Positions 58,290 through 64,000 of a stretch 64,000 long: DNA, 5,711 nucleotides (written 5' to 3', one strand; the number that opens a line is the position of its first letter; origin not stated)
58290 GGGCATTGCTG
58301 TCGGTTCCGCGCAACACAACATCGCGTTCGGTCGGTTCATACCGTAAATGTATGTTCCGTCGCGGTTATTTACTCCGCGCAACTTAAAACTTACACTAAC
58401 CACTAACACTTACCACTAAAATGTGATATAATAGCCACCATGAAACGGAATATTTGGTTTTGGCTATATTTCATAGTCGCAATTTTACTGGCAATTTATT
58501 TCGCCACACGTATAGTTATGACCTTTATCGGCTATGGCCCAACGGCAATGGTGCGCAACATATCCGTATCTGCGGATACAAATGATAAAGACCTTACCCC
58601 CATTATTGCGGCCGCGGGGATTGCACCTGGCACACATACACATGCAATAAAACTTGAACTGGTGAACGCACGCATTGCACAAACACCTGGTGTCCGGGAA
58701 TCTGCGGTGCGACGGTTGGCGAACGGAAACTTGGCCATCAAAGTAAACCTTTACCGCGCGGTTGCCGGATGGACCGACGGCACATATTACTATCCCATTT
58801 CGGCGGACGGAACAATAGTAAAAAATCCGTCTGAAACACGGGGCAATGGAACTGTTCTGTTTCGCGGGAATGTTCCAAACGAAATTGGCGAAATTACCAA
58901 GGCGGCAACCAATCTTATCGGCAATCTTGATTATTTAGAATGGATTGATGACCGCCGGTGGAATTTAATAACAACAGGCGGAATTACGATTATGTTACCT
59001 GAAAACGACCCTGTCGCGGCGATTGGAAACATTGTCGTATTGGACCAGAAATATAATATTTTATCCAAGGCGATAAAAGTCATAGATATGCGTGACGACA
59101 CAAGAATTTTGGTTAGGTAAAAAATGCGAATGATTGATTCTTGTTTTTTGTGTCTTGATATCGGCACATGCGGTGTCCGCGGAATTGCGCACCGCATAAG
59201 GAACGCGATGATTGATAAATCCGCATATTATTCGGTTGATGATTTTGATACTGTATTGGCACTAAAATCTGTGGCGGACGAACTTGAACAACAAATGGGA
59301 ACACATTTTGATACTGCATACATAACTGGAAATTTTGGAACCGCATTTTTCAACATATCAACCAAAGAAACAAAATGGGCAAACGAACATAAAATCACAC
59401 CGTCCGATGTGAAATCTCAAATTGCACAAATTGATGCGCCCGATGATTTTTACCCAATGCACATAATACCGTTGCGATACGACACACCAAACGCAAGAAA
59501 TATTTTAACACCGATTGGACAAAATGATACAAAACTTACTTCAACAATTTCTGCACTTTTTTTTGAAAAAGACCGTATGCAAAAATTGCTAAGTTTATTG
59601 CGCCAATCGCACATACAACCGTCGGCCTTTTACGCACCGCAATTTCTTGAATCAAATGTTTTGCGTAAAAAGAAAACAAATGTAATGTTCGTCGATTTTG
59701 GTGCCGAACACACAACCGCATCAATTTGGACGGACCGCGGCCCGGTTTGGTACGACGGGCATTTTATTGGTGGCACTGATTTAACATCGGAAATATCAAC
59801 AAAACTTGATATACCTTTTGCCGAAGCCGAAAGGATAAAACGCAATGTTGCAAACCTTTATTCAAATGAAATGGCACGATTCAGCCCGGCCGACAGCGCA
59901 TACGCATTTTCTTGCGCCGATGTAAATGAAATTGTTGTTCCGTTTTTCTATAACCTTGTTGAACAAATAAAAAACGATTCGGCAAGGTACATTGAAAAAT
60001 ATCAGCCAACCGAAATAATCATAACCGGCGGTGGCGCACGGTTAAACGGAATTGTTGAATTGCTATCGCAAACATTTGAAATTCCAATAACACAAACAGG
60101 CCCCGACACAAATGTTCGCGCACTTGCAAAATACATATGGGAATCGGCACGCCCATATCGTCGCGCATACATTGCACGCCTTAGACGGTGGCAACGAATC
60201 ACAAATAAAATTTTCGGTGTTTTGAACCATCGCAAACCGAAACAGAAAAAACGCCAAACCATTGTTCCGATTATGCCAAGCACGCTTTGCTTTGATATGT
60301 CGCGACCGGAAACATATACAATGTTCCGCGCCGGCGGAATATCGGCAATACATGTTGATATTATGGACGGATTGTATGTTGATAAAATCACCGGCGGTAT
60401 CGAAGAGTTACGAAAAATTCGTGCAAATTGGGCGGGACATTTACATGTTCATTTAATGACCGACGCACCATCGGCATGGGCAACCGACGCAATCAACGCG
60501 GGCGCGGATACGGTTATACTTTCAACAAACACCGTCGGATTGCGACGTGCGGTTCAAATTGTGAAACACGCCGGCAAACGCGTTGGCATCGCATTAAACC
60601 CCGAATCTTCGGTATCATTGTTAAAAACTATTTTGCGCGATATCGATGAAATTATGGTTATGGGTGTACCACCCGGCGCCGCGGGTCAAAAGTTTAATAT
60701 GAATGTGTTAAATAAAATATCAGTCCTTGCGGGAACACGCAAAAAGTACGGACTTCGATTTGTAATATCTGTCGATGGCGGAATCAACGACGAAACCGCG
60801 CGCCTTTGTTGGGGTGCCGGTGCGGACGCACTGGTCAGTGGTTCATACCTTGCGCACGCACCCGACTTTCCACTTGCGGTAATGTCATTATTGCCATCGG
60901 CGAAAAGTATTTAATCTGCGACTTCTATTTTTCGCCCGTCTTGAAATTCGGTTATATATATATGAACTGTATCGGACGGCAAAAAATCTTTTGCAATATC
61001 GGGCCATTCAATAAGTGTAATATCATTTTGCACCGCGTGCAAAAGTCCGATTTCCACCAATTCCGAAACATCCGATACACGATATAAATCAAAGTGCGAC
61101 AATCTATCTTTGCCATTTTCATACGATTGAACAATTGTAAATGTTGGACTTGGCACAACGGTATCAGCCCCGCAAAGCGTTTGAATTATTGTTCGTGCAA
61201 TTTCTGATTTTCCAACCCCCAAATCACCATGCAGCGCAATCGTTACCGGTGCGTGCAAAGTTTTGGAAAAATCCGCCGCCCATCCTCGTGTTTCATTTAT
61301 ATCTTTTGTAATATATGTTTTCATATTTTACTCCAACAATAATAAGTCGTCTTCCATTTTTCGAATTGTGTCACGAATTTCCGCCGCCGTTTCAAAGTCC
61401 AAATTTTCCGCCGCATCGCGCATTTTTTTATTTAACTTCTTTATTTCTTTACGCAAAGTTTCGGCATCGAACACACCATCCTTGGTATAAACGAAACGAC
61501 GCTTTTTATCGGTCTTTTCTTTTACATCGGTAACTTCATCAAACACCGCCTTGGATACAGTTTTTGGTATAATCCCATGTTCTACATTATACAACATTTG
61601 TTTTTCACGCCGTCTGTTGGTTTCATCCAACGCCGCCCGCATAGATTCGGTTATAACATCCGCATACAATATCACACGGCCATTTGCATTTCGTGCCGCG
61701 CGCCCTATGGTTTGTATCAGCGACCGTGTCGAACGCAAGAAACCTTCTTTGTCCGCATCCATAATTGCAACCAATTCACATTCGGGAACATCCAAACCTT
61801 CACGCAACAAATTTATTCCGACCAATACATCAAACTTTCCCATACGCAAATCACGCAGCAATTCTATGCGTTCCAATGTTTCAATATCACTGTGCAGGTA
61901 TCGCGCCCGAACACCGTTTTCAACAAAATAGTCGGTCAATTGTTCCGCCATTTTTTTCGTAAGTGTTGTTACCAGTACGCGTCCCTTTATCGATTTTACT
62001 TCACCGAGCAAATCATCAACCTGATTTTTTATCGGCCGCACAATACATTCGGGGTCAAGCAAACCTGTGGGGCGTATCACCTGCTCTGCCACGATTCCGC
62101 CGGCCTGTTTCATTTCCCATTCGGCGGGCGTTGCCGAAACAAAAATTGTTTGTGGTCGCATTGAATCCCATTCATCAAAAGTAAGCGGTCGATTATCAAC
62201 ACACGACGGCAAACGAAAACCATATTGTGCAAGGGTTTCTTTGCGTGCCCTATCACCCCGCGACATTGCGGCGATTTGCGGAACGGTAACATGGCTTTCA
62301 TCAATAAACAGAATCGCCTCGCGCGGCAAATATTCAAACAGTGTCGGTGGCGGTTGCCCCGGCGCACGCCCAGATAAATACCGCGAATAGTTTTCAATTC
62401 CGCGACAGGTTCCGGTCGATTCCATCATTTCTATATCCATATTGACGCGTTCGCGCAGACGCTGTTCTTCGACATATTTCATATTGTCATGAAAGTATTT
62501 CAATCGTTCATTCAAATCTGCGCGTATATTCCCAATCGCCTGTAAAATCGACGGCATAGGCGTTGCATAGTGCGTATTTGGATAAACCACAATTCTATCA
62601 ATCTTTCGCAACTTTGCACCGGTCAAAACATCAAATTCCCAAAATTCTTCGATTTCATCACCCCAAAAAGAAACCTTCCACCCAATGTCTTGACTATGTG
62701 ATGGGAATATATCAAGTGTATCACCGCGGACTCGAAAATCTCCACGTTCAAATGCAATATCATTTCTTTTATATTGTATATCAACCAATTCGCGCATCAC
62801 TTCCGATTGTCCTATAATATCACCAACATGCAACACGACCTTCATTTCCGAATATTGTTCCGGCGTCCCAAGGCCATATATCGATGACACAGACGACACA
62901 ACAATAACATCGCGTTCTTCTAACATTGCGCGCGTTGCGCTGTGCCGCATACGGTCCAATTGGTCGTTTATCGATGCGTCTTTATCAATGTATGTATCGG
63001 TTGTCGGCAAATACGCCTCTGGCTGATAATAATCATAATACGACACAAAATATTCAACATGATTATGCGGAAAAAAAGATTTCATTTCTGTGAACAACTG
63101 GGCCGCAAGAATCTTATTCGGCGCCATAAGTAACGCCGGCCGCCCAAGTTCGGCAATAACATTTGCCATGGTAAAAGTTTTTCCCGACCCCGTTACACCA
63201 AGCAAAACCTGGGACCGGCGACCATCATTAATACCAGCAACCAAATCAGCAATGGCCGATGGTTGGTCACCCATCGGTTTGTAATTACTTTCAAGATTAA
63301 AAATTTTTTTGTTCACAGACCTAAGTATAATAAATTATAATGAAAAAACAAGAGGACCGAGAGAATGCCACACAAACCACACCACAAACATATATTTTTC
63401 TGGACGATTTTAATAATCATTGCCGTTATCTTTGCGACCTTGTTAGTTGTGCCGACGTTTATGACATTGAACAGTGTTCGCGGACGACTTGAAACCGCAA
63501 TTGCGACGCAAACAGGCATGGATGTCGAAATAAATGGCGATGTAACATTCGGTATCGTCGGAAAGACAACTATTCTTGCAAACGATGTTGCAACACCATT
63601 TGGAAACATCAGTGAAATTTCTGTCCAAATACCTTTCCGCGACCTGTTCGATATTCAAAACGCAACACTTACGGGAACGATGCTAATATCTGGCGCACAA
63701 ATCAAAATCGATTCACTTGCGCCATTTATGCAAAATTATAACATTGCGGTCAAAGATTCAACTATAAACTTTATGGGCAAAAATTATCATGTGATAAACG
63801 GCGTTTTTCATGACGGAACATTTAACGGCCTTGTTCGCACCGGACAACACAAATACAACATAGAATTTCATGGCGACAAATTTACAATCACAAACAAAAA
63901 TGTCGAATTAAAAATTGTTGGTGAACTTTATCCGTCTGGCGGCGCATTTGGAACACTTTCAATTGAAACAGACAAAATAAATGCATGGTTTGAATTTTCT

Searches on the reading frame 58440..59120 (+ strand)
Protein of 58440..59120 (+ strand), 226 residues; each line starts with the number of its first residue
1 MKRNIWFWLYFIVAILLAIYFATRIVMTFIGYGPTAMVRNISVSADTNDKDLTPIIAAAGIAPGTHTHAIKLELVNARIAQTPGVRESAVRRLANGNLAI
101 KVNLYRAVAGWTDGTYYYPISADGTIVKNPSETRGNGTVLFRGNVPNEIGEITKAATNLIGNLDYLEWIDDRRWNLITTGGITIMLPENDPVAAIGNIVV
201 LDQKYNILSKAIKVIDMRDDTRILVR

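Call 23: search_protein_families(library=pfam, proteins=[window:58440-59120:+], max_evalue=0.01)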
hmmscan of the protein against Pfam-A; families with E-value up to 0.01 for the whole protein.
window:58440-59120:+ (226 aa): 2 families
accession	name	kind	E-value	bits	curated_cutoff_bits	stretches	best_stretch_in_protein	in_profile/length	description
PF03799.20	FtsQ_DivIB_C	-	7.2e-09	37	21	1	111-218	3-114/114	Cell division protein FtsQ/DivIB, C-terminal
PF08478.15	POTRA_1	-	0.01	16.6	23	0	38-102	3-66/69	POTRA domain, FtsQ-type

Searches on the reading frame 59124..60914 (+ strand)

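Call 23: search_protein_families(library=pfam, proteins=[window:59124-60914:+], max_evalue=0.01)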
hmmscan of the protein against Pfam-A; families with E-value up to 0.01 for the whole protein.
window:59124-60914:+ (596 aa): 4 families
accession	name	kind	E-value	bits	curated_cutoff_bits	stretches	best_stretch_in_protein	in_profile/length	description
PF00834.25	Ribul_P_3_epim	-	1.1e-41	142.9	21.1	1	384-576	3-197/198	Ribulose-phosphate 3 epimerase family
PF14450.12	FtsA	-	8.1e-11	42.8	31.8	1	189-327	2-112/127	Cell division protein FtsA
PF11104.14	PilM_2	-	5.8e-10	39.1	27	1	182-325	177-305/340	Type IV pilus assembly protein PilM;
PF06723.19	MreB_Mbl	-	0.00039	19.8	27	0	297-324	276-303/327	MreB/Mbl protein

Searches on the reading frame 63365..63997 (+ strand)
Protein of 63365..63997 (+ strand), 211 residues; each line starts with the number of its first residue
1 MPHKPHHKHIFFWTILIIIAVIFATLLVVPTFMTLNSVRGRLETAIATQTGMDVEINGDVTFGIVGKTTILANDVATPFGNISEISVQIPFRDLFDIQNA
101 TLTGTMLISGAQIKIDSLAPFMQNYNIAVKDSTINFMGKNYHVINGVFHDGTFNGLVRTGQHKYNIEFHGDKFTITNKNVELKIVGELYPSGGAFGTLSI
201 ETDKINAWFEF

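Call 23: search_protein_families(library=pfam, proteins=[window:63365-63997:+], max_evalue=0.01)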
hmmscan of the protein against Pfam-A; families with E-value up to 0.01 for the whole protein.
window:63365-63997:+ (211 aa): 2 families
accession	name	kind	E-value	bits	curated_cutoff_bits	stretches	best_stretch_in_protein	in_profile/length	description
PF13116.12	YhdP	-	0.0018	16.7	46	1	11-193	14-191/1224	YhdP protein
PF05170.20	AsmA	-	0.0043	16.3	29.8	1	10-61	7-57/607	AsmA family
